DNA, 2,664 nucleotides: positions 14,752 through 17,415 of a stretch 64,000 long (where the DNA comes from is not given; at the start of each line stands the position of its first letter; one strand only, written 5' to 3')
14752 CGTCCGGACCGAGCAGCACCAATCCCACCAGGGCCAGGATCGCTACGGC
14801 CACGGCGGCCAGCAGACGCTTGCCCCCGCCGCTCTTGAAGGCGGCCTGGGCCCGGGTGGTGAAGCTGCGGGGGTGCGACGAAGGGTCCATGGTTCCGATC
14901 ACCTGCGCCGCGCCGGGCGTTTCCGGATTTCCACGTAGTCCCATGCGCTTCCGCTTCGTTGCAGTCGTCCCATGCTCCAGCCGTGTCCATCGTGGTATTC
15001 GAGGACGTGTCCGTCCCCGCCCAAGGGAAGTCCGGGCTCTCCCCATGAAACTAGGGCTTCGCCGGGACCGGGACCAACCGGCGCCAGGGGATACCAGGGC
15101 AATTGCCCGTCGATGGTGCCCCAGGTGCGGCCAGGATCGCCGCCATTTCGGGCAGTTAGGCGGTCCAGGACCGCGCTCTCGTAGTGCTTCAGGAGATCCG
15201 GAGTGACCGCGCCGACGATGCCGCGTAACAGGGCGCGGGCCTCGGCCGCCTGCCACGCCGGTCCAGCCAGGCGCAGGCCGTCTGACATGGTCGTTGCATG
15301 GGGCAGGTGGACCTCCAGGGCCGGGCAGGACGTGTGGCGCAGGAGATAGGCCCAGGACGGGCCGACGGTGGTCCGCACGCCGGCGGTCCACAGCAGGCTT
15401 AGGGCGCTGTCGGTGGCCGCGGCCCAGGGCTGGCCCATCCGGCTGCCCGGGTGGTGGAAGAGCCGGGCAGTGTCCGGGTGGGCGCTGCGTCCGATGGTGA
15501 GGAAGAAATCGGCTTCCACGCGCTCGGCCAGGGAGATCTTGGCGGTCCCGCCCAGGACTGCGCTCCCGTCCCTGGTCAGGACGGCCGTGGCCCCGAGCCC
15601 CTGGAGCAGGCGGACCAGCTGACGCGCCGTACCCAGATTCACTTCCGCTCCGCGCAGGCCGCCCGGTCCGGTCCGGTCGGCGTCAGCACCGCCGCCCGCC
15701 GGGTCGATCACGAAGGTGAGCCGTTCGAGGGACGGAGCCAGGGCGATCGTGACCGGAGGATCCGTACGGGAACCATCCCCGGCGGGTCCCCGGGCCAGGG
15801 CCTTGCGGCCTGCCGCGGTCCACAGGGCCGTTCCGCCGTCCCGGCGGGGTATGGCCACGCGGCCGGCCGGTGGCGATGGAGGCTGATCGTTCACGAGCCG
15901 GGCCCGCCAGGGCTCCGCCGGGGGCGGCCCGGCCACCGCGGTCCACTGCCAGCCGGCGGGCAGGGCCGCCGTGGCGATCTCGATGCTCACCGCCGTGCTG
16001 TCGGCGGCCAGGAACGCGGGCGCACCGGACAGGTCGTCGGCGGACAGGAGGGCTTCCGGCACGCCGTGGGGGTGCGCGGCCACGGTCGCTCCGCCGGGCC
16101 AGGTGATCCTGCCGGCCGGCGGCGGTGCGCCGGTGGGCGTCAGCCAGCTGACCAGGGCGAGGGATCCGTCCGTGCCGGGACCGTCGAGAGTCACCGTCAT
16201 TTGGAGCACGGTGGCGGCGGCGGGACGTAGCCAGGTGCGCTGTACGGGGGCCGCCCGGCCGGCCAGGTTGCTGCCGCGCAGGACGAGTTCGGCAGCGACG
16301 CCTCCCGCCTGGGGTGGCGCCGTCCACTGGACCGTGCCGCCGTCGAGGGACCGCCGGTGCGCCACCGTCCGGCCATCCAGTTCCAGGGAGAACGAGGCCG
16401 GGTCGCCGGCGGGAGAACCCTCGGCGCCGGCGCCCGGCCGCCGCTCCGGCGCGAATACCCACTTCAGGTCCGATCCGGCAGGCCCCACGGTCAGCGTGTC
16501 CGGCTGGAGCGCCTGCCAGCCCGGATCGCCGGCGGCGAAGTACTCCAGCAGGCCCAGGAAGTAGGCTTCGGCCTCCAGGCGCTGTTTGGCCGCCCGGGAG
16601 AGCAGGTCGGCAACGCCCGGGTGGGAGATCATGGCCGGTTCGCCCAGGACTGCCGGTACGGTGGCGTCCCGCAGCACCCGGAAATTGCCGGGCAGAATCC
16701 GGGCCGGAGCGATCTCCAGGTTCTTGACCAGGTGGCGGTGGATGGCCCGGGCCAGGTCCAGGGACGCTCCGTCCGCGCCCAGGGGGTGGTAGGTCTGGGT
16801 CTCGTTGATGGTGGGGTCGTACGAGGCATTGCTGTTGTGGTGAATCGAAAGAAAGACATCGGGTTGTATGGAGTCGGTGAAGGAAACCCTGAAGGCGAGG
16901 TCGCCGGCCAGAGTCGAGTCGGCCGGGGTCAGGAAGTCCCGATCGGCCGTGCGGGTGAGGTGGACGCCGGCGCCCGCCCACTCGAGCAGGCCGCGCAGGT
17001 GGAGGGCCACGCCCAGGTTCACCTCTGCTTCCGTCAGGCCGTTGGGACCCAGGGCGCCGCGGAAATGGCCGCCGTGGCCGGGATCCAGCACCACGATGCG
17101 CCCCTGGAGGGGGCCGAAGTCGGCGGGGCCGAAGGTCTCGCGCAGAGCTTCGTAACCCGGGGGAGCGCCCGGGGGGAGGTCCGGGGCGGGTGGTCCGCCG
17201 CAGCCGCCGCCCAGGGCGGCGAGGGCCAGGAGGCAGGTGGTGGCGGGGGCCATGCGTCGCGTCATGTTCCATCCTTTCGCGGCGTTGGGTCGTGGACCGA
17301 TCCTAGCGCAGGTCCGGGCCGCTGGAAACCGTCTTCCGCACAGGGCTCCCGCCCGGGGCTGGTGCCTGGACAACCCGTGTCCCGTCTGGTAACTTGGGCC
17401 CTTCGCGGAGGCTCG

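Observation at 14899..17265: Amidase lipoprotein with one intact and one degenerate Amidase_3 domain separated by about 300 aa of unknown fold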

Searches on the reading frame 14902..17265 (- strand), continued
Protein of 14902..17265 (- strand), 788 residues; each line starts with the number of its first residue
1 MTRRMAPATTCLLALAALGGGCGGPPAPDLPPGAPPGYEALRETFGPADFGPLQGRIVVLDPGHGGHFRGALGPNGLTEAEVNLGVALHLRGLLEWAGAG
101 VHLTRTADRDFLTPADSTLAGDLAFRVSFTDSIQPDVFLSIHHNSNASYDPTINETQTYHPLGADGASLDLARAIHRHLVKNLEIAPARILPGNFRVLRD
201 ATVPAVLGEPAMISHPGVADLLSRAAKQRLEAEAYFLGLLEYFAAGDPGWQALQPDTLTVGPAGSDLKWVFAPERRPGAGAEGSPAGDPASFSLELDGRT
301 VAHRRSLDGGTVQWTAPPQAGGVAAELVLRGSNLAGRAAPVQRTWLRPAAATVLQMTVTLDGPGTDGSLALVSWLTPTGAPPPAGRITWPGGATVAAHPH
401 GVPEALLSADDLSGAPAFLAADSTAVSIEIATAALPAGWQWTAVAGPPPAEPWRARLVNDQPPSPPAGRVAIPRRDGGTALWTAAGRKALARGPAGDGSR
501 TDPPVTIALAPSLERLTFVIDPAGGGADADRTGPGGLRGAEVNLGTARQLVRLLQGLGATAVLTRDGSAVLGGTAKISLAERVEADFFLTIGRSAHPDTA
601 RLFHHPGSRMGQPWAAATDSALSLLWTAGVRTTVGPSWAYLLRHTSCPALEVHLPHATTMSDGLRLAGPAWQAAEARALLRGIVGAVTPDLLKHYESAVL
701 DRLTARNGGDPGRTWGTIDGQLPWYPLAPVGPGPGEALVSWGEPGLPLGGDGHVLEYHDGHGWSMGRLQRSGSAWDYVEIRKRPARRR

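Call 19: find_encoding_contigs(protein=P0098, flank=7000, max_places=1)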
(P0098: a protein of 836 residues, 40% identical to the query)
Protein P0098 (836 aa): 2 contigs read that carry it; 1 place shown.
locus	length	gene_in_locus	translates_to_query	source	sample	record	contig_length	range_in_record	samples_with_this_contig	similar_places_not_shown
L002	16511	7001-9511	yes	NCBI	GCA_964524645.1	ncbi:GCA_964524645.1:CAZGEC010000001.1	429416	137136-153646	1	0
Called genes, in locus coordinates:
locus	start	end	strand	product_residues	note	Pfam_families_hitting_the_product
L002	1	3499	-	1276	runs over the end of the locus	PF02463:SMC_N, PF13175:AAA_15, PF13304:AAA_21 (faint), PF13476:AAA_23, PF13555:AAA_29 (weak), PF06470:SMC_hinge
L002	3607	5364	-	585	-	PF05036:SPOR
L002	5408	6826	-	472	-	PF03841:SelA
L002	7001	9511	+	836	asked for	PF01520:Amidase_3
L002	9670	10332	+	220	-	PF03544:TonB_C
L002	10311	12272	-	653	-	PF04348:LppC (weak), PF13433:Peripla_BP_5, PF13458:Peripla_BP_6, PF01094:ANF_receptor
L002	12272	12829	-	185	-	PF02577:BFN_dom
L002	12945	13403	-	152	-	PF11141:DUF2914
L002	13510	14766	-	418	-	PF13174:TPR_6 (faint)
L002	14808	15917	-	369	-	PF00483:NTP_transferase, PF12804:NTP_transf_3, PF22640:ManC_GMP_beta-helix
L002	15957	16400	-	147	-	PF01281:Ribosomal_L9_N, PF03948:Ribosomal_L9_C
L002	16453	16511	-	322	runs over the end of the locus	PF09991:DUF2232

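Call 25: predict_structure(alignment_id=A1)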
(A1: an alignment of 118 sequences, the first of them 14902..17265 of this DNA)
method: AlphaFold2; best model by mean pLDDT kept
length: 788 residues; sequences in the alignment: 118
mean_pLDDT: 88.6   pTM: 0.90
mean pLDDT of the five models: 88.6, 86.1, 85.2, 84.7, 84.0
residues with pLDDT >= 90: 500; 70-90: 218; 50-70: 64; < 50: 6
segments of 3 or more residues with pLDDT < 50: none
pLDDT, mean of each block of 10 residues (from residue 1): 71 86 66 73 75 95 82 84 95 96 83 72 89 96 78 85 93 94 86 91 94 83 90 96 95 94 88 89 90 94 89 85 88 96 85 84 92 82 90 92 94 95 87 94 94 84 85 90 94 67 88 96 94 91 97 96 92 97 98 95 97 97 89 97 96 95 93 97 95 77 82 90 88 56 89 92 90 89 71
secondary structure, 60 per line:
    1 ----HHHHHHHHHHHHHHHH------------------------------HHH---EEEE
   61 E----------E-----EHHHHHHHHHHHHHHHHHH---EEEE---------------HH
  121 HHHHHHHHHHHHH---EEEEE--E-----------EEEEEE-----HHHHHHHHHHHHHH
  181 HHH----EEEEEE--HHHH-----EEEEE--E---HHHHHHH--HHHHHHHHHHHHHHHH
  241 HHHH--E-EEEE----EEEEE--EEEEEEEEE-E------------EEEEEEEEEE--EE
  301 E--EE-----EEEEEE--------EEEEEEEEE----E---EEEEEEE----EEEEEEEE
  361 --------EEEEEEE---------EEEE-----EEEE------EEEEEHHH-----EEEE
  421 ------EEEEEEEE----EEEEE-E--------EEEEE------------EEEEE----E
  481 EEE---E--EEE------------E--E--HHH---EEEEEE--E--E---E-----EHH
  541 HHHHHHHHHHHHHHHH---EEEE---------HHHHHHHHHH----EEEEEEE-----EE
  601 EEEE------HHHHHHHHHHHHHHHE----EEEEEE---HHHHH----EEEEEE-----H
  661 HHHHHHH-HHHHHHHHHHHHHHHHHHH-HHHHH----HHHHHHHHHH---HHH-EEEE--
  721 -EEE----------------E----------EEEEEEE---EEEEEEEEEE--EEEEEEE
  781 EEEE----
elements in order (helices of 4 or more, strands of 3 or more residues): H5-20 E57-61 H79-96 E100-103 H119-133 E137-141 E156-161 H167-183 E188-193 H196-199 E205-209 H216-222 H225-244 E249-252 E257-261 E264-272 E287-296 E299-301 E311-316 E325-333 E342-348 E353-360 E369-375 E385-388 E394-397 E404-408 E417-420 E427-434 E439-443 E454-458 E471-475 E480-483 E490-492 E517-522 H539-556 E560-563 H573-582 E587-593 E599-604 H611-625 E631-636 H640-644 E649-654 H660-667 H669-687 H689-693 H698-707 E715-718 E722-724 E752-758 E762-771 E774-784
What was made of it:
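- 17200..17265 (-): Signal peptide and lipobox, aa 1-22, with Cys22 as the lipidated residue. AlphaFold predicts a helix at aa 5-20 (call 25).
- On Amidase_3 / MurNAc-LAA (PF01520): domain 2: The order of secondary-structure elements is the same as in domain 1 (call 25).
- Checked: The AlphaFold model shows the same order of 12 helices and strands in both domains (call 25).
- Domain 2 has the highest pLDDT in the model (call 25). Full-length pTM is 0.90 with pLDDT 88.6 (call 25). The high pTM of 0.90 implies fixed interdomain contacts (call 25). It has very high model confidence (call 25).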

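Call 31: fold_search(model_id=the predicted structure, library=pdb)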
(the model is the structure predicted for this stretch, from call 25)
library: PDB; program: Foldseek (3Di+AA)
matches with E <= 10: 1570; with E <= 0.001: 65
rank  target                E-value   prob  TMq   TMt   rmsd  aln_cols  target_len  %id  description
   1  9a7d_A                1.3e-14  1.00  0.22  0.33  10.6       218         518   29  Integrative model of YRVJ-YACD by crosslinking MS and deep learning (released 2024-09-18)
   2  7rag_B                8.2e-14  1.00  0.22  0.84   2.4       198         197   27  Structure of the CwlD amidase from Clostridioides difficile in complex with the GerS lipoprotein (released 2021-09-08)
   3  5emi                  2.1e-13  1.00  0.21  0.88   2.2       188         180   30  N-acetylmuramoyl-L-alanine amidase AmiC2 of Nostoc punctiforme (released 2016-02-10)
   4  1jwq                  4.7e-13  1.00  0.21  0.89   1.9       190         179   31  Structure of the catalytic domain of CwlV, N-acetylmuramoyl-L-alanine amidase from Bacillus(Paenibacillus) polymyxa var. (released 2003-11-18)
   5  5j72_A                2.6e-12  1.00  0.21  0.26   2.0       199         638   27  Cwp6 from Clostridium difficile (released 2017-02-08)
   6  7tj4_D                3.2e-12  1.00  0.20  0.88   2.0       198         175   29  Structure of the S. aureus amidase LytH and activator ActH extracellular domains (released 2022-07-06)
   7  8c2o_A                4.3e-12  1.00  0.21  0.69   3.5       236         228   27  Structure of E. coli AmiA (released 2023-06-14)
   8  4rn7                  5.0e-12  1.00  0.22  0.89   1.9       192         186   26  The crystal structure of N-acetylmuramoyl-L-alanine amidase from Clostridium difficile 630 (released 2014-11-05)
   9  8c2o_B                5.6e-12  1.00  0.20  0.68   3.8       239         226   26  Structure of E. coli AmiA (released 2023-06-14)
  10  7tj4_B                1.1e-11  1.00  0.21  0.89   1.9       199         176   29  Structure of the S. aureus amidase LytH and activator ActH extracellular domains (released 2022-07-06)
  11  8c0j_A                2.2e-11  1.00  0.21  0.77   3.3       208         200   25  Structure of AmiB enzymatic domain bound to the EnvC LytM domain (released 2023-06-14)
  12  8c0j_C                3.1e-11  1.00  0.21  0.75   4.5       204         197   25  Structure of AmiB enzymatic domain bound to the EnvC LytM domain (released 2023-06-14)
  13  4lq6                  7.1e-11  1.00  0.21  0.76   2.9       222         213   19  Crystal structure of Rv3717 reveals a novel amidase from M. tuberculosis (released 2013-12-04)
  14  7agm_A                8.3e-11  1.00  0.22  0.76   2.9       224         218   20  Crystal structure of the N-acetylmuramyl-L-alanine amidase, Ami1, from Mycobacterium smegmatis (released 2020-11-18)
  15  7agm_B                9.3e-11  1.00  0.22  0.76   2.8       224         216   20  Crystal structure of the N-acetylmuramyl-L-alanine amidase, Ami1, from Mycobacterium smegmatis (released 2020-11-18)
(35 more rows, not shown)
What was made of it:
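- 15730..16530 (-): Spacer, aa 246-512: two eight-stranded Ig-like beta-sandwiches (about 246-349 and 352-444) plus a smaller four-stranded beta unit (about 450-495). Foldseek matches LdtMt2 Ig-like domains and FN3 arrays (call 31).
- On Amidase_3 / MurNAc-LAA (PF01520): domain 1: Foldseek target-normalised TM-score (TMt) 0.84-0.89 (call 31).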

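Call 50: find_encoding_contigs(protein=P0110, flank=6000, max_places=1)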
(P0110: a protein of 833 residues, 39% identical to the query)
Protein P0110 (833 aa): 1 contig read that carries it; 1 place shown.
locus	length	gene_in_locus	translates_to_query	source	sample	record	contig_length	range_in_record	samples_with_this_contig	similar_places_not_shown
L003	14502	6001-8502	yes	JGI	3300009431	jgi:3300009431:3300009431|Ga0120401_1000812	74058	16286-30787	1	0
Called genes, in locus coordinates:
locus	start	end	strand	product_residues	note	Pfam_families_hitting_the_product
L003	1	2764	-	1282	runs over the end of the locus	PF02463:SMC_N, PF13175:AAA_15, PF13304:AAA_21 (faint), PF13476:AAA_23, PF24161:CCDC39 (weak), PF06470:SMC_hinge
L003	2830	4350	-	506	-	PF05036:SPOR (weak)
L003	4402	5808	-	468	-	PF03841:SelA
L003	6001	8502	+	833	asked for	PF01520:Amidase_3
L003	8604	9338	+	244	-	PF03544:TonB_C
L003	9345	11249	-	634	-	PF13433:Peripla_BP_5 (weak), PF13458:Peripla_BP_6, PF01094:ANF_receptor (weak)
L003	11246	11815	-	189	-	PF02577:BFN_dom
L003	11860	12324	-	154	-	PF11141:DUF2914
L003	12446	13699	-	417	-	-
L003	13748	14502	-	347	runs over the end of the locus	PF00483:NTP_transferase, PF22640:ManC_GMP_beta-helix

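Call 51: find_encoding_contigs(protein=P0113, flank=6000, max_places=1)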
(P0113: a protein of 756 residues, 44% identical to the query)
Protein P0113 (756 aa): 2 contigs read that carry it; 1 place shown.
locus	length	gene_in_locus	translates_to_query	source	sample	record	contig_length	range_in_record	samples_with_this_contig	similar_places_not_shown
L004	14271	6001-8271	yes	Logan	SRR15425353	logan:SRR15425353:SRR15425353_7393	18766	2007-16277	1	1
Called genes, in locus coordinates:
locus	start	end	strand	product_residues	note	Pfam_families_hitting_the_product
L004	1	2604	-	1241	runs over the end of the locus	PF02463:SMC_N, PF13175:AAA_15, PF13304:AAA_21 (faint), PF13476:AAA_23, PF13555:AAA_29 (weak), PF06470:SMC_hinge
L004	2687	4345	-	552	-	PF05036:SPOR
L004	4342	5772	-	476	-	PF03841:SelA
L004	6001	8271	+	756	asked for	PF01520:Amidase_3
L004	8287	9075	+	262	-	PF03544:TonB_C (weak)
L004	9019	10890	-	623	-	PF13433:Peripla_BP_5 (faint), PF13458:Peripla_BP_6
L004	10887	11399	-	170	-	PF02577:BFN_dom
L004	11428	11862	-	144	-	PF11141:DUF2914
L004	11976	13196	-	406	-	PF13145:Rotamase_2 (faint), PF00639:Rotamase (weak), PF13616:Rotamase_3 (weak)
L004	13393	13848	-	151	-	PF01281:Ribosomal_L9_N, PF03948:Ribosomal_L9_C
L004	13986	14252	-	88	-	PF01084:Ribosomal_S18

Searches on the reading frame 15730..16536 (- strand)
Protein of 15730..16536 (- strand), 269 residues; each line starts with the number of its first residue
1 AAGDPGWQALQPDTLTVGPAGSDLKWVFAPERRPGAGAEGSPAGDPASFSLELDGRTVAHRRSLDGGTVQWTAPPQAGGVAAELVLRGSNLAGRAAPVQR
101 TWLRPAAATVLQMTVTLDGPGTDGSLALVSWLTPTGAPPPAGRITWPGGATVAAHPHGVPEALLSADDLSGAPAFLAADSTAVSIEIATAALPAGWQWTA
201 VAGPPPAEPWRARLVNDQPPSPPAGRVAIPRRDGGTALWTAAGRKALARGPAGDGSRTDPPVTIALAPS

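Call 7: search_protein_families(library=pfam, proteins=[window:15730-16536:-], max_evalue=10)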
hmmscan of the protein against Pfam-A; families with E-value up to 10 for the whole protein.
seq(269 aa): 0 families

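Call 30: search_solved_structures(query=A2, max_evalue=10)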
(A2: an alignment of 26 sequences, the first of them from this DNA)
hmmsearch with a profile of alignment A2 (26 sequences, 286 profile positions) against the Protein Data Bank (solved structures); distinct sequences matched with E-value up to 10: 3.
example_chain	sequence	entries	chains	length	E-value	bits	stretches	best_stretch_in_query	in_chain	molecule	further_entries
2f6a_A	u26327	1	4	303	0.051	16.6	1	44-139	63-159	Collagen adhesin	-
2f68_X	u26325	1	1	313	0.055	16.5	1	44-139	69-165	Collagen adhesin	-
7aih_Aa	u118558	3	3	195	0.14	15.2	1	155-224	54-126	mL42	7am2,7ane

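Call 36: predict_structure(alignment_id=A2)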
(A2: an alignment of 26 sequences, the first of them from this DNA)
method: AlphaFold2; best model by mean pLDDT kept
length: 269 residues; sequences in the alignment: 26
mean_pLDDT: 90.3   pTM: 0.80
mean pLDDT of the five models: 90.3, 89.1, 89.0, 89.0, 86.6
residues with pLDDT >= 90: 197; 70-90: 49; 50-70: 19; < 50: 4
segments of 3 or more residues with pLDDT < 50: 253-256
pLDDT, mean of each block of 10 residues (from residue 1): 83 95 94 69 93 98 94 87 96 95 94 97 91 92 97 94 97 95 96 94 94 78 94 88 88 60 83
secondary structure, 60 per line:
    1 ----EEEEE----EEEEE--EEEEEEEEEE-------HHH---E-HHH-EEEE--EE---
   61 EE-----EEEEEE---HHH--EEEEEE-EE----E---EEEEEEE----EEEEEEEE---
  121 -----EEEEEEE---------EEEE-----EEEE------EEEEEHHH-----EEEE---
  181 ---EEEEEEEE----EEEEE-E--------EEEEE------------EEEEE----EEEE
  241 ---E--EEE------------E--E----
elements in order: E5-9 E14-18 E21-30 E50-53 E68-73 E82-87 E99-105 E110-117 E126-132 E142-145 E151-154 E161-165 E174-177 E184-191 E196-200 E211-215 E228-232 E237-240 E247-249

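Call 77: search_protein_families(library=pfam, alignment_id=A2, max_evalue=1)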
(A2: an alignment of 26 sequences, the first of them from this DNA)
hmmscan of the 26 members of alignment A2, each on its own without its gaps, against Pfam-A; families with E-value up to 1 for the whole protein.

A. member 1, seq(269 aa): 0 families

B. families by the number of members that match (of 26 scanned): 5 families
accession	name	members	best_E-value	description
PF15755.10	DUF4689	1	0.004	Domain of unknown function (DUF4689)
PF05345.18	He_PIG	1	0.067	Putative Ig domain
PF18153.7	Cap15_CD_rec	1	0.092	Cap15, cyclic dinucleotide receptor domain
PF19917.4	bpX1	1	0.24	MoxR-vWA-beta-propeller ternary system domain bpX1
PF10370.14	Rv2993c-like_N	1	0.56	Rv2993c-like, N-terminal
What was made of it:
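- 15730..16530 (-): No Pfam match (calls 7, 77) and no significant PDB sequence match (best E 0.05, call 30).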
